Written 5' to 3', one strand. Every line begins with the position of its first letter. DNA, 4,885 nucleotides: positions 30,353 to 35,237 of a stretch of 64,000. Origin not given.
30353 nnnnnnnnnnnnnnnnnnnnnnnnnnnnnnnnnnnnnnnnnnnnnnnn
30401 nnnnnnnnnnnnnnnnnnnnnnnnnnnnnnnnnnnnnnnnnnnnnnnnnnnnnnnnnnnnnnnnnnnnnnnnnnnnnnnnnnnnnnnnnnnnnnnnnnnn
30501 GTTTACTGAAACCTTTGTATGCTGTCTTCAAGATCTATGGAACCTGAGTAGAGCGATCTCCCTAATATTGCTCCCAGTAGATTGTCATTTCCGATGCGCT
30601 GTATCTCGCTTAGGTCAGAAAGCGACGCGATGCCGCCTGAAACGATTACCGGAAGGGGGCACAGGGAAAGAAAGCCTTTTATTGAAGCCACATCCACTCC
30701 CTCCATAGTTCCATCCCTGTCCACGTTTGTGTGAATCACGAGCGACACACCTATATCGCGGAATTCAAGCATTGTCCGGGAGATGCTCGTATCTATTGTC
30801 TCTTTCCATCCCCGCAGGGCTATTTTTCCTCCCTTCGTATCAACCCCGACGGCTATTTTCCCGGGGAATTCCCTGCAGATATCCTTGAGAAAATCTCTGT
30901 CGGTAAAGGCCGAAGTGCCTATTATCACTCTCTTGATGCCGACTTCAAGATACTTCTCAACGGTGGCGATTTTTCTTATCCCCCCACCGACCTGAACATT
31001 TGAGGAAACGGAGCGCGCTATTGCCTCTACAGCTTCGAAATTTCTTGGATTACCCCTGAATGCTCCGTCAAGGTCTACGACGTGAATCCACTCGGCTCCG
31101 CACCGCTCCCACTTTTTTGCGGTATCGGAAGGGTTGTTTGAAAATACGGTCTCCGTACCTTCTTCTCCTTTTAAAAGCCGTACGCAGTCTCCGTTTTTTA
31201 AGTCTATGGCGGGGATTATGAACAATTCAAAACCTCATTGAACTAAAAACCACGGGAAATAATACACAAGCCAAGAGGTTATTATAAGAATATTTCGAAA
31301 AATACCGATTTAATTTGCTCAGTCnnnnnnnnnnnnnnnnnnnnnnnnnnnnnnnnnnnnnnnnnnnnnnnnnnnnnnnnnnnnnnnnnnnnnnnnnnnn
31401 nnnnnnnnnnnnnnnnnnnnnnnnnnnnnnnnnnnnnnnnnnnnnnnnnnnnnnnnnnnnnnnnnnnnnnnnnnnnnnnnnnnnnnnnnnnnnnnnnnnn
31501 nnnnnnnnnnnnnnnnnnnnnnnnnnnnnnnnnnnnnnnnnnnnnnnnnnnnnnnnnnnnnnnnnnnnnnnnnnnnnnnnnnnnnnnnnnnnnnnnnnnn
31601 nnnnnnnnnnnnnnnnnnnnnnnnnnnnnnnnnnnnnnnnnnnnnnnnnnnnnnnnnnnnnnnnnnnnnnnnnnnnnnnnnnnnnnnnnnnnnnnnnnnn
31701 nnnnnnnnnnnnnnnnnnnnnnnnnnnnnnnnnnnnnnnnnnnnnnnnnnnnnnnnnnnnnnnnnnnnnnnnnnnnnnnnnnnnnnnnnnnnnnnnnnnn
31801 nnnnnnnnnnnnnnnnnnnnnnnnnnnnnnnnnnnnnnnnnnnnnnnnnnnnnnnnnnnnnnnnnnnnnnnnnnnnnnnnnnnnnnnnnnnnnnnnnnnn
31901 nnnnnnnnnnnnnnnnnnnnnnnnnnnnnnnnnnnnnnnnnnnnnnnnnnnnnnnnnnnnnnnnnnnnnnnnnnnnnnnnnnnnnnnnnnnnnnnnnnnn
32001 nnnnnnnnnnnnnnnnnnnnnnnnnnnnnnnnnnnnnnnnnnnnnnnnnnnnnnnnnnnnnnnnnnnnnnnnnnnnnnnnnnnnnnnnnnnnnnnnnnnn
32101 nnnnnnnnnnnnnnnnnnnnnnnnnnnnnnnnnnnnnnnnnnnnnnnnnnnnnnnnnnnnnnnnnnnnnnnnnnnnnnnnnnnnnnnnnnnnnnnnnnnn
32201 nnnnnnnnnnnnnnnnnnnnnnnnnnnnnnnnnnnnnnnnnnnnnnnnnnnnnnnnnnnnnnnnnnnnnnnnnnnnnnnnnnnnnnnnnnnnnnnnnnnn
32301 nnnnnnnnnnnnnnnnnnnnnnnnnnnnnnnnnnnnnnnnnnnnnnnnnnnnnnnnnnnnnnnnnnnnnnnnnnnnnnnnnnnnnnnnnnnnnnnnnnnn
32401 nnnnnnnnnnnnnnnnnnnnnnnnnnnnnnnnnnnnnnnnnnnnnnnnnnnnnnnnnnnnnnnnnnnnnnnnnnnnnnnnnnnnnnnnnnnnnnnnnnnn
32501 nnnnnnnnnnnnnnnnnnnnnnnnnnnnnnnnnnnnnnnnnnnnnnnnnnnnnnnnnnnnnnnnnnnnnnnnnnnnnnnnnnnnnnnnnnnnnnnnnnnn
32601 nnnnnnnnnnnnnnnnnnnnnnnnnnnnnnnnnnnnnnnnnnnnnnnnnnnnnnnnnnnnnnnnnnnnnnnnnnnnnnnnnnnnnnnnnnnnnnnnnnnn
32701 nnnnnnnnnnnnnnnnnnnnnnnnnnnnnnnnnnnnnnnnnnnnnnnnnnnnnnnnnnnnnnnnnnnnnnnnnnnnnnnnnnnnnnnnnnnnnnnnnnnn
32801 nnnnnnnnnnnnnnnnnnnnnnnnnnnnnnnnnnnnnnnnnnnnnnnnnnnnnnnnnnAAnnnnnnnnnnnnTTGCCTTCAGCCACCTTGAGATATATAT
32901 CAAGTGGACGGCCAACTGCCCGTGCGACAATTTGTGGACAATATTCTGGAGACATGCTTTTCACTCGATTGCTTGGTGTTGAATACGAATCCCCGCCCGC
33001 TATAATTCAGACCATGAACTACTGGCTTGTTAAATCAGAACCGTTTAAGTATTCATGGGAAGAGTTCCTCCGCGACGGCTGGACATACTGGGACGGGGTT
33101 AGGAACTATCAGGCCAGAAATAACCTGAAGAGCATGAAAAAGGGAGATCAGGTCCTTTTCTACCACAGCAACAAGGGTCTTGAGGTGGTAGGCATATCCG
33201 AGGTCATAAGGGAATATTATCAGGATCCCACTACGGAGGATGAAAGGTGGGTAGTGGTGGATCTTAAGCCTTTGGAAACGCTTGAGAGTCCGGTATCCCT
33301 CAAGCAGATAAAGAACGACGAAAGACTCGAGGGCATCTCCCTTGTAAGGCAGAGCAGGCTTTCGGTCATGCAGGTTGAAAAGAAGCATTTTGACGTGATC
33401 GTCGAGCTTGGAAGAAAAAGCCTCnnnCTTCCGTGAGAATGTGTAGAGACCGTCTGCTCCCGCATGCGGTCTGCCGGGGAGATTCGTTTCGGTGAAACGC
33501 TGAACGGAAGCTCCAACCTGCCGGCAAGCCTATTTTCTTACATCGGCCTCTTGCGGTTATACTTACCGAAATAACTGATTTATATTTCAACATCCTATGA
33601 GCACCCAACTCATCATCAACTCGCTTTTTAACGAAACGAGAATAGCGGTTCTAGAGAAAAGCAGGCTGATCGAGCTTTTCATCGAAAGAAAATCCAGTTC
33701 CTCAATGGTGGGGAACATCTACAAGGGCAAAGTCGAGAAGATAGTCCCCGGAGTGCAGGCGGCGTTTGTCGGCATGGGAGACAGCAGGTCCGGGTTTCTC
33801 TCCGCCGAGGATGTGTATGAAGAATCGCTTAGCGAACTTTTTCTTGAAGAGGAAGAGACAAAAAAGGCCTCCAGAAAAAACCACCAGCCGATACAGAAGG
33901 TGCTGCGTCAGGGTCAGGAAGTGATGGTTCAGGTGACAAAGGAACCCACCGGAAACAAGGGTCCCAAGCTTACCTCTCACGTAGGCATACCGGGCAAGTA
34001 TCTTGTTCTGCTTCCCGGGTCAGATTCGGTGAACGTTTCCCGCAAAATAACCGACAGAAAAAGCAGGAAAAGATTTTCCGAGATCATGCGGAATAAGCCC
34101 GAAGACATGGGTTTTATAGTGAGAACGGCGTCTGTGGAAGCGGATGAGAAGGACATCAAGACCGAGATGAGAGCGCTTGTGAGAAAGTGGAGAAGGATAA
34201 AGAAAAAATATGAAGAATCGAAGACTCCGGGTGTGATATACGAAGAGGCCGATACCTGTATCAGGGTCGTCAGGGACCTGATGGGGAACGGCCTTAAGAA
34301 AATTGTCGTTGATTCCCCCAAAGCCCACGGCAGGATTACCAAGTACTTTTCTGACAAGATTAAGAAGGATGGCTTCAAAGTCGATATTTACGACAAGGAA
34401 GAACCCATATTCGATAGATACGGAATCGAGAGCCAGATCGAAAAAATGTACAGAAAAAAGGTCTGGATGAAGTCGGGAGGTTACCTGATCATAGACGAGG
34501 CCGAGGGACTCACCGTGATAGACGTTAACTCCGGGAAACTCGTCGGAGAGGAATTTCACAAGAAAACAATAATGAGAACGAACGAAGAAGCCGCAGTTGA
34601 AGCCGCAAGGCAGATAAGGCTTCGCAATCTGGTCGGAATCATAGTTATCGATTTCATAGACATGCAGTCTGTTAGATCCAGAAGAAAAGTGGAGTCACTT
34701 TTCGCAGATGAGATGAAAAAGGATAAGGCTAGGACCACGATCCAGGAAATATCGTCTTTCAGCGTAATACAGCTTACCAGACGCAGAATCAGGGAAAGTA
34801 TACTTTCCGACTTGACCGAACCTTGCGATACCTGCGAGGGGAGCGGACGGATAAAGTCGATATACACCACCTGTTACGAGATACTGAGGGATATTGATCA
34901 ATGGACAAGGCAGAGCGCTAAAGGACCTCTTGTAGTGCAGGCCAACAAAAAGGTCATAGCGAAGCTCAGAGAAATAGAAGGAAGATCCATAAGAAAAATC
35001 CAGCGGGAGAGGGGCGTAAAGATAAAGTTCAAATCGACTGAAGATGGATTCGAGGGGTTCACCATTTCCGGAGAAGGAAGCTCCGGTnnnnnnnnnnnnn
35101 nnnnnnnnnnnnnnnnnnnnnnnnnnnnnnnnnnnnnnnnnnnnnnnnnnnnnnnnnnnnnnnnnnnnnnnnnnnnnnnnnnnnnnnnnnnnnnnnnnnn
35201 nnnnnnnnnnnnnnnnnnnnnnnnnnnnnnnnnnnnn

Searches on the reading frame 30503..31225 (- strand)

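Call 11: search_protein_families(library=pfam, proteins=[window:30503-31225:-], max_evalue=0.001)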
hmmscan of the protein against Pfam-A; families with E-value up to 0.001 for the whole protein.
window:30503-31225:- (240 aa): 2 families
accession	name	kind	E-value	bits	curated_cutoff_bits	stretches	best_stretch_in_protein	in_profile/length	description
PF00977.27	His_biosynth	-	7.7e-74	248.4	23.6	1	3-230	2-227/228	Histidine biosynthesis protein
PF01207.24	Dus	-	0.00017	21.2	20.4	0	34-106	142-217/311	Dihydrouridine synthase (Dus)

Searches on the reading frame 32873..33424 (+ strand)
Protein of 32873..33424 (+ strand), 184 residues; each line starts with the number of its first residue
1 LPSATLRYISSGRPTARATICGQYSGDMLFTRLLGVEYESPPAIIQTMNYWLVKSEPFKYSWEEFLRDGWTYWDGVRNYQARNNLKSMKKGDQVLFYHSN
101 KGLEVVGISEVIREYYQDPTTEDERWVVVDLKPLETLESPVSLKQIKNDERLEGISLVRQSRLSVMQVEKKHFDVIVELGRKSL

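Call 57: search_protein_families(library=pfam, proteins=[window:32873-33424:+], max_evalue=0.00001)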
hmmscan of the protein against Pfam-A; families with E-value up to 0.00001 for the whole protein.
window:32873-33424:+ (184 aa): 1 family
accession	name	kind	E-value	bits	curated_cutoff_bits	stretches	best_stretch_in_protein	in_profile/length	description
PF01878.24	EVE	-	9.6e-48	162.3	23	1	49-179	1-145/145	EVE domain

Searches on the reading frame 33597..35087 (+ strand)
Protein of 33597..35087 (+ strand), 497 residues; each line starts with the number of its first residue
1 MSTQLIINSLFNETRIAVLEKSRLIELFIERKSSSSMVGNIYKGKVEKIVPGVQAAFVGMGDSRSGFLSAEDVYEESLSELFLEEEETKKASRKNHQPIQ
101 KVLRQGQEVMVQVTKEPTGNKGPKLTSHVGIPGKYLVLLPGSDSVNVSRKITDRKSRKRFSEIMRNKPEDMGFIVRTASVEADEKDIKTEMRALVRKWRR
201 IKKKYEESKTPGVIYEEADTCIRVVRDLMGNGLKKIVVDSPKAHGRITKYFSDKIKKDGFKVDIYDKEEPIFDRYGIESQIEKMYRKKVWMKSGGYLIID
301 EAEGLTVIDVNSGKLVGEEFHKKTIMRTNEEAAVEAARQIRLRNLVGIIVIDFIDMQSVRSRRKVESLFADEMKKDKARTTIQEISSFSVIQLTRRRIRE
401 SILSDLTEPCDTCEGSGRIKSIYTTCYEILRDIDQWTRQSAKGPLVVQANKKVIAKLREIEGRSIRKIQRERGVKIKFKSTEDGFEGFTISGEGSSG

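Call 57: search_protein_families(library=pfam, proteins=[window:33597-35087:+], max_evalue=0.00001)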
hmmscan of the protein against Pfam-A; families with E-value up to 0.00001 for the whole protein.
window:33597-35087:+ (497 aa): 2 families
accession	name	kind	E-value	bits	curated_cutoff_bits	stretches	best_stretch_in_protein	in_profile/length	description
PF10150.14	RNase_E_G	-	1.6e-92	310.2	25.5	1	131-397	2-269/270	Ribonuclease E/G family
PF20833.2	RNase_E_G_Thio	-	2.6e-07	31.1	26.8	1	409-482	1-74/86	RNase E/G, Thioredoxin-like domain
